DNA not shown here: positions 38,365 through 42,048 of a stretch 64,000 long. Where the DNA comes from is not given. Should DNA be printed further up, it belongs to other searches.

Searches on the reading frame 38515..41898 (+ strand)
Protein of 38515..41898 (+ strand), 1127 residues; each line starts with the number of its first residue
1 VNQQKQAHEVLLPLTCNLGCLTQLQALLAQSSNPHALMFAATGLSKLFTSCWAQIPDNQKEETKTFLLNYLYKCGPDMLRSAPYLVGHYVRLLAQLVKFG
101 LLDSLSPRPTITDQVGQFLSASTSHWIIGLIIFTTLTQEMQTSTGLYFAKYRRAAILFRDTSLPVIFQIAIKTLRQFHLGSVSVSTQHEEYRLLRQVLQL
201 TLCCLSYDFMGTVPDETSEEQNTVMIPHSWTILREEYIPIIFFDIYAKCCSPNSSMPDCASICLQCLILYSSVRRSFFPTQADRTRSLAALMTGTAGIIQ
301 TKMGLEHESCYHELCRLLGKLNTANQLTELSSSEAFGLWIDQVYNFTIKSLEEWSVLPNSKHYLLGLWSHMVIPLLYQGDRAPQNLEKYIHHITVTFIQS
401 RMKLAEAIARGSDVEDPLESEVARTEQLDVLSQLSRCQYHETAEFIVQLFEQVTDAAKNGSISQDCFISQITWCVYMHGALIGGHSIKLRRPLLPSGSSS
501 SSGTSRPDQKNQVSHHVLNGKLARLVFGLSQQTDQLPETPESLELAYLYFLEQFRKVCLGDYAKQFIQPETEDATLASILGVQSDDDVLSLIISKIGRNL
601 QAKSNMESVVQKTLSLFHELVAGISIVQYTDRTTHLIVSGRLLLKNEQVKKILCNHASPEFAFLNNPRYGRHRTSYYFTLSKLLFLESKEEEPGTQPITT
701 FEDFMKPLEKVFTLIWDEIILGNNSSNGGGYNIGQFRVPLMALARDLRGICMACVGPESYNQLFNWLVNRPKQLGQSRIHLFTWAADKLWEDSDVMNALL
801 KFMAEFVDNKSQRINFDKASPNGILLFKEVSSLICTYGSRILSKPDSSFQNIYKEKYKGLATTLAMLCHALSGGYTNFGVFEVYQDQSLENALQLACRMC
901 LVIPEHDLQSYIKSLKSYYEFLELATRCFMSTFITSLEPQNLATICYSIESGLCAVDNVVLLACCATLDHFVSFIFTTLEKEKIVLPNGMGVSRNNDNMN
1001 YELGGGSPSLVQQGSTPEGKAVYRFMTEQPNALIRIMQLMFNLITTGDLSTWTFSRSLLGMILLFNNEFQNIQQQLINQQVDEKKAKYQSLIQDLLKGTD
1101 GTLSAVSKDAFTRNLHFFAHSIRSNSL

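Call 42: search_protein_families(library=pfam, proteins=[window:38515-41898:+], max_evalue=0.001)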
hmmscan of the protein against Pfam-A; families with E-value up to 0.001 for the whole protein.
window:38515-41898:+ (1127 aa): 2 families
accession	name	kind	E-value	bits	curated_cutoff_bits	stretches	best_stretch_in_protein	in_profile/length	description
PF25795.1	TPR_XPO7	-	1.5e-40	139.4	27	2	509-668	92-238/242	Exportin-7-like, TPR repeats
PF03810.25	IBN_N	-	2.5e-07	31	21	1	9-72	3-72/73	Importin-beta N-terminal domain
